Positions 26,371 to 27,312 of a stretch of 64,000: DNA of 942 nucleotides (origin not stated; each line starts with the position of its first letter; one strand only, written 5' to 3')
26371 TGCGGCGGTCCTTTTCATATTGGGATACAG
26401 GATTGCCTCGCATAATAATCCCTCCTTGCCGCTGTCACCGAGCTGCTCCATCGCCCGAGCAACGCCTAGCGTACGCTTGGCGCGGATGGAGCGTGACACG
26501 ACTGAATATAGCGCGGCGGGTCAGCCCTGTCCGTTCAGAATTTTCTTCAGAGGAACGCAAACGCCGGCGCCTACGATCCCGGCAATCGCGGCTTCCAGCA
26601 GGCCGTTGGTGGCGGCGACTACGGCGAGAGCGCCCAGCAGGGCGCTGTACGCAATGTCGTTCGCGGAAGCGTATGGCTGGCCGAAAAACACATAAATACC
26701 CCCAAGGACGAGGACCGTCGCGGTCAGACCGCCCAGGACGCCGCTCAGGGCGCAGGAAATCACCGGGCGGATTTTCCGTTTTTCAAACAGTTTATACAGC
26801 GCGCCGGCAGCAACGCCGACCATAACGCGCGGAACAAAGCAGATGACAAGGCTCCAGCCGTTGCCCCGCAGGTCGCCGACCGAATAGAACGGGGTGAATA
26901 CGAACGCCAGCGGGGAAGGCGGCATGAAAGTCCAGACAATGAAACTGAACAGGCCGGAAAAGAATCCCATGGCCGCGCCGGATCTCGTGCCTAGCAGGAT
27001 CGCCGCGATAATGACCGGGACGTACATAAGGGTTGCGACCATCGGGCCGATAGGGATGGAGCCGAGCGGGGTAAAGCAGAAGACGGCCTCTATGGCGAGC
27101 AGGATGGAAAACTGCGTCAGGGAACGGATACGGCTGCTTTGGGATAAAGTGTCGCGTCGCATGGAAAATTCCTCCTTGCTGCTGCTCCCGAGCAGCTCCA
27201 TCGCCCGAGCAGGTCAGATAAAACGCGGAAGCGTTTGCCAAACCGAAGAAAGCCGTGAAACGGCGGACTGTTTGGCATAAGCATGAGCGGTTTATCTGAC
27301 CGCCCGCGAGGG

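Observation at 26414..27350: Duplicated modular leader element in front of the ECF-S gene and the small-ORF/MATE pair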

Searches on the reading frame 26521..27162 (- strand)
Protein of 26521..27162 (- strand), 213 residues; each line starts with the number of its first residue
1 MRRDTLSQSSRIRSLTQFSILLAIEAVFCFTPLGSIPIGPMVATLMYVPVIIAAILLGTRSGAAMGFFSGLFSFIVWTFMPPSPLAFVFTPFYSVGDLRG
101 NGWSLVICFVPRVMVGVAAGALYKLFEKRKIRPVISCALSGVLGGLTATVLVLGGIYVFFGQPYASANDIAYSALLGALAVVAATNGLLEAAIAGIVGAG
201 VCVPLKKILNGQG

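Call 12: search_protein_families(library=pfam, proteins=[window:26521-27162:-], max_evalue=0.01)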
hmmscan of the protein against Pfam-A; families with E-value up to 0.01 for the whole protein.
window:26521-27162:- (213 aa): 3 families
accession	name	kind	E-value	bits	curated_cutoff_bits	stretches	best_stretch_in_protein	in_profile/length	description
PF12822.12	ECF_trnsprt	-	1.7e-19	70.9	30.7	1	13-197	1-164/169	ECF transporter, substrate-specific component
PF07155.17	ECF-ribofla_trS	-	0.00065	20.2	26.7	1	12-89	4-82/172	ECF-type riboflavin transporter, S component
PF09515.15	Thia_YuaJ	-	0.00078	20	25.8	1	15-87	1-72/177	Thiamine transporter protein (Thia_YuaJ)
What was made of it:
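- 26521..27162 (-): Intact ECF-S gene (213 aa), PanT-like. Pfam PF12822 at 1.7e-19 (call 12).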

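Call 13: search_protein_families(library=ncbifam, proteins=[window:26521-27162:-], max_evalue=0.01)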
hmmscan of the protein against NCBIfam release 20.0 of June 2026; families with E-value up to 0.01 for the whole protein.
window:26521-27162:- (213 aa): 2 families
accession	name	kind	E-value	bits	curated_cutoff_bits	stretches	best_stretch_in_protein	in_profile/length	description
TIGR04518.1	ECF_S_folT_fam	subfamily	0.00023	21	60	1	10-92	2-81/163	folate family ECF transporter S component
TIGR02357.1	ECF_ThiT_YuaJ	equivalog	0.0012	18.8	108.45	1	13-82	2-71/183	energy-coupled thiamine transporter ThiT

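Call 14: find_homologous_proteins(query=window:26521-27162:-, max_evalue=1e-10)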
Query window:26521-27162:- (213 aa): 1300 proteins with E <= 1e-10 among 7692 candidates; the best 120 are listed.
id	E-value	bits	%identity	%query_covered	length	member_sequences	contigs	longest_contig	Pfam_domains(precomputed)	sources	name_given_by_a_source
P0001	4.1e-129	447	100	100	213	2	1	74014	PF12822.13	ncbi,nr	ncbi:MAG: ECF transporter S component [Oscillospiraceae bacterium]|nr:ECF transporter S component [O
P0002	8.0e-100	351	76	100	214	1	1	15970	PF12822.13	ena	-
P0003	1.2e-95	337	75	97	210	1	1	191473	PF12822.13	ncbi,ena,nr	ncbi:MAG: ECF transporter S component [Oscillospiraceae bacterium]|nr:ECF transporter S component [O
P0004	4.9e-91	322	70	98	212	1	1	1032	PF12822.13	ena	-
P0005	1.6e-89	317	73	95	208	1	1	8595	PF12822.13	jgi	jgi:uncharacterized membrane protein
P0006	8.3e-89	315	70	96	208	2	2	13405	PF12822.13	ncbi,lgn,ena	-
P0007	8.3e-75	269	63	96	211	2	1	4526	PF12822.13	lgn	-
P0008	3.9e-73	264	59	96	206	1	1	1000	PF12822.13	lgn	-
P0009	6.5e-73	263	58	95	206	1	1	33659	PF12822.13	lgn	-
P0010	1.8e-72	262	61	95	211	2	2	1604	PF12822.13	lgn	-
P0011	4.3e-72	260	60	99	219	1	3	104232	PF12822.13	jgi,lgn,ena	-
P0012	6.8e-72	260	63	94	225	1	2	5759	PF12822.13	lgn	-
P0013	7.3e-72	260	63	85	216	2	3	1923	PF12822.13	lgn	-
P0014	8.0e-72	260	61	95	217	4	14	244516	PF12822.13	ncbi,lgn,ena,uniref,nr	ncbi:MAG: ECF transporter S component [Clostridium sp.]|uniref:ECF transporter S component n=1 Tax=C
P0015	1.1e-71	259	63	95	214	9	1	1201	PF12822.13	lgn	-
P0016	1.2e-71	259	64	99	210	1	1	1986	PF12822.13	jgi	jgi:uncharacterized membrane protein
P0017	1.2e-71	259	60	96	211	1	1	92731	PF12822.13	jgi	jgi:uncharacterized membrane protein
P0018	1.8e-71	258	63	95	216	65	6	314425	PF12822.13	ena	-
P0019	1.9e-71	258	58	97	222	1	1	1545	PF12822.13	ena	-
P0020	2.4e-71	258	58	97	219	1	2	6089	PF12822.13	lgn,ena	-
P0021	4.0e-71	257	59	98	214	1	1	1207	PF12822.13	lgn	-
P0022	4.2e-71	257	60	97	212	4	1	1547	PF12822.13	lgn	-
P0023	4.6e-71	257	60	98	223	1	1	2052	PF12822.13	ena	-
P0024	5.4e-71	257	59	97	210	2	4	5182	PF12822.13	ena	-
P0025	6.1e-71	257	60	96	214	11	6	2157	PF12822.13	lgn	-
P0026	1.0e-70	256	59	97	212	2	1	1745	PF12822.13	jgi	jgi:uncharacterized membrane protein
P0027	1.3e-70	256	60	97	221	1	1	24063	PF12822.13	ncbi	-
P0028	1.4e-70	255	63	94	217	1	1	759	PF12822.13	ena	-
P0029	1.5e-70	255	62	100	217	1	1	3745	PF12822.13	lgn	-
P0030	1.7e-70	255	58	100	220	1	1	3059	PF12822.13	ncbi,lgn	-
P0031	1.8e-70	255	61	93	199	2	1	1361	PF12822.13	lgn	-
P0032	2.1e-70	255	59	96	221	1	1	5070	PF12822.13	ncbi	-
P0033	3.6e-70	254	60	85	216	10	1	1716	PF12822.13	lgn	-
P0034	3.6e-70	254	61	95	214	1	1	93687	PF12822.13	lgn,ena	-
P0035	3.8e-70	254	58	100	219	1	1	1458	PF12822.13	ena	-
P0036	4.5e-70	254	62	95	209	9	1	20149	PF12822.13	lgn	-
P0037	4.7e-70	254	63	95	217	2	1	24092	PF12822.13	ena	-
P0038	5.8e-70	253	63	100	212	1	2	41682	PF12822.13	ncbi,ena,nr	ncbi:MAG: ECF transporter S component [Oscillospiraceae bacterium]|nr:ECF transporter S component [O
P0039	6.4e-70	253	59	95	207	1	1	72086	PF12822.13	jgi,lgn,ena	-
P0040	6.8e-70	253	60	100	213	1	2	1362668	PF12822.13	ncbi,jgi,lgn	ncbi:MAG: ECF transporter S component [Anaerovoracaceae bacterium]|jgi:uncharacterized membrane prot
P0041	7.0e-70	253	56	95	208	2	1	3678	PF12822.13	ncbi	ncbi:MAG: ECF transporter S component [Mobilitalea sp.]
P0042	9.1e-70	253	60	95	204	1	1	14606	PF12822.13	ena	-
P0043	1.1e-69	253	61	97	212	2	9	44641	PF12822.13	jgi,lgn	jgi:uncharacterized membrane protein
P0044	1.1e-69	253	58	95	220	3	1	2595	PF12822.13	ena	-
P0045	1.3e-69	252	61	95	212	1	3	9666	PF12822.13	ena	-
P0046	1.8e-69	252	63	94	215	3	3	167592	PF12822.13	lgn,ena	-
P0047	2.0e-69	252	58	96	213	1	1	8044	PF12822.13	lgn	-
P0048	2.0e-69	252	60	95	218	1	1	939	PF12822.13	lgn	-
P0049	2.0e-69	252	58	96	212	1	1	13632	PF12822.13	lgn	-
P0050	2.3e-69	252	58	96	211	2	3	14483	PF12822.13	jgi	jgi:uncharacterized membrane protein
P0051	2.5e-69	251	58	97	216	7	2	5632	PF12822.13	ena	-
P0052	2.8e-69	251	58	96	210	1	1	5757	PF12822.13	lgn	-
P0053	4.5e-69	251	58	96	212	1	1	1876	PF12822.13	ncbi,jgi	jgi:uncharacterized membrane protein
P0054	5.0e-69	250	60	95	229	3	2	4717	PF12822.13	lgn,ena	-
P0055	5.0e-69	250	59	96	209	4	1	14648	PF12822.13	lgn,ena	-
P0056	5.5e-69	250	60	96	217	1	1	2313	PF12822.13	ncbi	-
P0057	7.6e-69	250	64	91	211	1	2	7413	PF12822.13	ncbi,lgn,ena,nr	ncbi:MAG TPA: ECF transporter S component [Firmicutes bacterium]|nr:ECF transporter S component [Bac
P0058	7.7e-69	250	61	95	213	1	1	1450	PF12822.13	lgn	-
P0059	8.9e-69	250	60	95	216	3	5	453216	PF12822.13,PF09515.16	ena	-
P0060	9.5e-69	250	58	95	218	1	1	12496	PF12822.13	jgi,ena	-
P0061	9.8e-69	249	59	95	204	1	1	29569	PF12822.13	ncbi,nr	ncbi:MAG: ECF transporter S component [Oscillospiraceae bacterium]|nr:ECF transporter S component [O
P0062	9.9e-69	249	61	95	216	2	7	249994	PF12822.13,PF09515.16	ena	-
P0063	1.1e-68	249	59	96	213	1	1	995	PF12822.13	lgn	-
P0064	1.1e-68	249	60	95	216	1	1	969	PF12822.13,PF09515.16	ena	-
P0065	1.7e-68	249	61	95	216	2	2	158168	PF12822.13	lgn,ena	-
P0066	1.9e-68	249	61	95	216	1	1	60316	PF12822.13,PF09515.16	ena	-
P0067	2.7e-68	248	60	95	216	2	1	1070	PF12822.13,PF09515.16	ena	-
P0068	3.2e-68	248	59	96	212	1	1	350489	PF12822.13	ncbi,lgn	-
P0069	3.5e-68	248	60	95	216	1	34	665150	PF12822.13,PF09515.16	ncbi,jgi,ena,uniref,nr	ncbi:MAG: ECF transporter S component [Clostridium sp.]|jgi:uncharacterized membrane protein|uniref:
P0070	3.5e-68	248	60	97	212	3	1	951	PF12822.13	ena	-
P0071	3.8e-68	248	57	96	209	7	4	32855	PF12822.13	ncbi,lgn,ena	-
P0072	4.2e-68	247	62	94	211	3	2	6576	PF12822.13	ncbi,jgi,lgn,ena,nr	ncbi:MAG: ECF transporter S component [Firmicutes bacterium]|jgi:uncharacterized membrane protein|nr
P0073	4.3e-68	247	61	94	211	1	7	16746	PF12822.13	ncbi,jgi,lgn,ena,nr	ncbi:MAG: ECF transporter S component [Firmicutes bacterium]|nr:ECF transporter S component [Bacillo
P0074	4.8e-68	247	58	94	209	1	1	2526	PF12822.13,PF09515.16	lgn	-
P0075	5.6e-68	247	59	97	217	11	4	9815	PF12822.13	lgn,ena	-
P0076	5.6e-68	247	57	95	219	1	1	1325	PF12822.13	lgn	-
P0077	9.1e-68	246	59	96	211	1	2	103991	PF12822.13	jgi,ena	-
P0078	9.1e-68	246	57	96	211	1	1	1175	PF12822.13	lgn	-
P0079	9.1e-68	246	60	91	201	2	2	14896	PF12822.13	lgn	-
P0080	1.2e-67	246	60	93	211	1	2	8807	PF12822.13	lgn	-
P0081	1.2e-67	246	60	96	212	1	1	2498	PF12822.13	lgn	-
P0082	1.2e-67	246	59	96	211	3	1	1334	PF12822.13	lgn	-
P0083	1.3e-67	246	59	96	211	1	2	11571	PF12822.13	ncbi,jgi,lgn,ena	-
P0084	1.6e-67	246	59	96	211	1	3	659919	PF12822.13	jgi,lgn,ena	-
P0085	1.7e-67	245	59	96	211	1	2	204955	PF12822.13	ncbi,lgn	-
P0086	1.8e-67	245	59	96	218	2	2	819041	PF12822.13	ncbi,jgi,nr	ncbi:MAG: rane protein [Clostridiales bacterium]|jgi:uncharacterized membrane protein|nr:rane protei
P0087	1.9e-67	245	57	95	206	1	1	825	PF12822.13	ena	-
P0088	2.2e-67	245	58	96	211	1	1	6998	PF12822.13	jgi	-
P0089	2.3e-67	245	59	96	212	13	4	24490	PF12822.13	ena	-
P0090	2.4e-67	245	60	96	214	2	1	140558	PF12822.13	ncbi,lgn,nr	ncbi:MAG TPA: ECF transporter S component [Oscillospiraceae bacterium]|nr:ECF transporter S componen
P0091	2.5e-67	245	60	96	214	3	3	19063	PF12822.13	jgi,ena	-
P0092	2.7e-67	245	60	96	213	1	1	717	PF12822.13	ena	-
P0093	2.8e-67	245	60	95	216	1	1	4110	PF12822.13,PF09515.16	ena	-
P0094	3.2e-67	245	60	95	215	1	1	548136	PF12822.13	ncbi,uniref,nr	ncbi:ECF transporter S component [Clostridium minihomine]|uniref:ECF transporter S component n=1 Tax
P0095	3.4e-67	244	58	95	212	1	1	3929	PF12822.13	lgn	-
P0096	3.9e-67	244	57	96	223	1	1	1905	PF12822.13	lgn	-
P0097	4.3e-67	244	61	95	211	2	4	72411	PF12822.13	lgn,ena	-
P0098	6.1e-67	244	60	100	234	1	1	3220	PF12822.13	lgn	-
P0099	6.2e-67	244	57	96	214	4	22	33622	PF12822.13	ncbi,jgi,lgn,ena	jgi:uncharacterized membrane protein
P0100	7.3e-67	243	58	95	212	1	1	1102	PF12822.13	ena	-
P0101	9.3e-67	243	59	93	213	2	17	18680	PF12822.13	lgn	-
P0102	9.3e-67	243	59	97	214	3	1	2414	PF12822.13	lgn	-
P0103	9.7e-67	243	60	92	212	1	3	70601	PF12822.13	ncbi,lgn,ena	-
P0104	1.2e-66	243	59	95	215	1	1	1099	PF12822.13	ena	-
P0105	1.4e-66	242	63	89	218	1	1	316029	PF12822.13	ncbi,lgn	-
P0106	1.5e-66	242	59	95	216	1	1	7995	PF12822.13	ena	-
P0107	1.7e-66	242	60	97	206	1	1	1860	PF12822.13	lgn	-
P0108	2.0e-66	242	61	92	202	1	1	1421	PF12822.13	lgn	-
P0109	2.0e-66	242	60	96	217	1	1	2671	PF12822.13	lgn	-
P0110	2.1e-66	242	60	93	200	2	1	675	PF12822.13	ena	-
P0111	2.5e-66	242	60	91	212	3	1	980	PF12822.13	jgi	jgi:uncharacterized membrane protein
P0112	2.7e-66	241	55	99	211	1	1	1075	PF12822.13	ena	-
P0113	2.8e-66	241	57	94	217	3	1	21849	PF12822.13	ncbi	-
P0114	3.0e-66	241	58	96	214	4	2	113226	PF12822.13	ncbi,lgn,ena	-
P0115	3.5e-66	241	58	97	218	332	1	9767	PF12822.13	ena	-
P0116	3.6e-66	241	58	94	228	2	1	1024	PF12822.13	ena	-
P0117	4.2e-66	241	55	96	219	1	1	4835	PF12822.13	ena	-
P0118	4.3e-66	241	61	94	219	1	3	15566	PF12822.13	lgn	-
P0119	4.6e-66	241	57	96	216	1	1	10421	PF12822.13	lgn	-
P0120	5.7e-66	240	60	96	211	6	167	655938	PF12822.13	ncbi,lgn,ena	-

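Call 16: find_encoding_contigs(protein=P0002, flank=4000, max_places=3)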
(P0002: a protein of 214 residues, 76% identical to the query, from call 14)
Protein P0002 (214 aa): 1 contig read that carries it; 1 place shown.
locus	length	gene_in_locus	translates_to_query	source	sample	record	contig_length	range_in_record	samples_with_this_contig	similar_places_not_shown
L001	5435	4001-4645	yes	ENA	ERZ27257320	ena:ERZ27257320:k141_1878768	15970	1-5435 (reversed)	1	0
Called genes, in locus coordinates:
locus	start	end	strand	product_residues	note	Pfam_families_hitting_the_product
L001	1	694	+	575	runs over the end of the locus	PF00150:Cellulase, PF00395:SLH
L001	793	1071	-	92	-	-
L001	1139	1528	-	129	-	PF00383:dCMP_cyt_deam_1, PF08211:dCMP_cyt_deam_2, PF26947:CDL (weak)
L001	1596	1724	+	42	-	-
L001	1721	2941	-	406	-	PF02073:Peptidase_M29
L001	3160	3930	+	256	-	PF03309:Pan_kinase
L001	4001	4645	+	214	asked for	PF12822:ECF_trnsprt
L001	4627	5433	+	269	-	?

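Call 17: find_encoding_contigs(protein=P0003, flank=4000, max_places=3)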
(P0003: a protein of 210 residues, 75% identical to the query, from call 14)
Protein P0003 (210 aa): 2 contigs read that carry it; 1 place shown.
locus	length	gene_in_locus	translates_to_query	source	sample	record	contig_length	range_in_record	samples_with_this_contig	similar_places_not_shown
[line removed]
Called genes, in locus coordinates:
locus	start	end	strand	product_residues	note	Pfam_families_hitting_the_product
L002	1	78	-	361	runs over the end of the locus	PF00669:Flagellin_N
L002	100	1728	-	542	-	PF00460:Flg_bb_rod (weak), PF22638:FlgK_D1, PF06429:Flg_bbr_C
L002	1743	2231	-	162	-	PF05130:FlgN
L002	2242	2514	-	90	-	PF04316:FlgM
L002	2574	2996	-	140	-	-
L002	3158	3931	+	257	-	PF03309:Pan_kinase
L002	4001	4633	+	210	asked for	PF12822:ECF_trnsprt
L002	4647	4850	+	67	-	-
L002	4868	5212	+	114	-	PF10694:DUF2500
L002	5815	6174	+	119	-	-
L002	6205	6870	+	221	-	-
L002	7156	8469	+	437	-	PF02614:UxaC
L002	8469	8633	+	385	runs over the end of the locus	PF01098:FTSW_RODA_SPOVE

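Call 18: find_encoding_contigs(protein=P0006, flank=4000, max_places=3)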
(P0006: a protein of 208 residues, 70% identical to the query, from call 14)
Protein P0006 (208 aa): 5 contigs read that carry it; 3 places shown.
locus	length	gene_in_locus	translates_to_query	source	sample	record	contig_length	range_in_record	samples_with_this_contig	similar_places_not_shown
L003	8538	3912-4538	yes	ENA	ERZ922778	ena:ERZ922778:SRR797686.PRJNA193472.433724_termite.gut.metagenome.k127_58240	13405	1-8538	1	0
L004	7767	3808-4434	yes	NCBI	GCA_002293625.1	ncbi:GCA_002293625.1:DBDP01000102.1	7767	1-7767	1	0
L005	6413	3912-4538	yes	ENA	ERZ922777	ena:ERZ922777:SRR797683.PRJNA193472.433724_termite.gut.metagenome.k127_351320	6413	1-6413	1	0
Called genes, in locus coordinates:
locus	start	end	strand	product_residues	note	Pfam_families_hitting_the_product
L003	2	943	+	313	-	?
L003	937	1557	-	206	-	PF04199:Cyclase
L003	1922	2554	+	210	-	PF02660:G3P_acyltransf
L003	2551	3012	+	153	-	PF00588:SpoU_methylase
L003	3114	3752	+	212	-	PF01381:HTH_3, PF07022:Phage_CI_repr, PF12844:HTH_19, PF13560:HTH_31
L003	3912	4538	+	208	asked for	PF12822:ECF_trnsprt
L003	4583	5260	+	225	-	PF00072:Response_reg, PF00486:Trans_reg_C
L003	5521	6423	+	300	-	PF00005:ABC_tran, PF13304:AAA_21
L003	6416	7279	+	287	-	PF01061:ABC2_membrane, PF12679:ABC2_membrane_2, PF12730:ABC2_membrane_4 (weak), PF12698:ABC2_membrane_3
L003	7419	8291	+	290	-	PF00512:HisKA, PF02518:HATPase_c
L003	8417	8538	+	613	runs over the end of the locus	PF02018:CBM_4_9, PF00331:Glyco_hydro_10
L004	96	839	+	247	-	PF00106:adh_short, PF08659:KR, PF13561:adh_short_C2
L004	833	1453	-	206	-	PF04199:Cyclase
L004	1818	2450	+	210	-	PF02660:G3P_acyltransf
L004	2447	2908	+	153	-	PF00588:SpoU_methylase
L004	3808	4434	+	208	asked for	PF12822:ECF_trnsprt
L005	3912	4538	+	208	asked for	PF12822:ECF_trnsprt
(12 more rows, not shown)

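Call 34: find_encoding_contigs(protein=P0005, flank=5000, max_places=2)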
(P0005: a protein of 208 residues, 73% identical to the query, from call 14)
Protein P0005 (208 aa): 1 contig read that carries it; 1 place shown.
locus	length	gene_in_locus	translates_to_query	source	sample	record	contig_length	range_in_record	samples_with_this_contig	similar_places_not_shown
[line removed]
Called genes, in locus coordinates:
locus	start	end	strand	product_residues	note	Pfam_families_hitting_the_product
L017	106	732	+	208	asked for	PF12822:ECF_trnsprt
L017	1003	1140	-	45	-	-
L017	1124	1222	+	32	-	-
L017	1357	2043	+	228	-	PF00583:Acetyltransf_1, PF13673:Acetyltransf_10, PF13508:Acetyltransf_7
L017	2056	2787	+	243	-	PF08241:Methyltransf_11, PF08242:Methyltransf_12, PF13649:Methyltransf_25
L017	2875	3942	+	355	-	PF04055:Radical_SAM (weak)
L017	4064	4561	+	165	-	PF01613:Flavin_Reduct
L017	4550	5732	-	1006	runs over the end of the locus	PF00512:HisKA, PF02518:HATPase_c, PF00072:Response_reg, PF01627:Hpt (weak)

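Call 72: search_solved_structures(query=window:26521-27162:-, max_evalue=1)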
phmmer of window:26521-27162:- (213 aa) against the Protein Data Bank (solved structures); distinct sequences matched with E-value up to 1: 2.
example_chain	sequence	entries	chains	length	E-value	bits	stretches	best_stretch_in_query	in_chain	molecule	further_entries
4rfs_S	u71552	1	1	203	4.2e-12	49.7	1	19-207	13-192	Substrate binding pritein S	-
6zg3_C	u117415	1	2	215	1.6e-08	38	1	13-209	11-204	Conserved hypothetical membrane protein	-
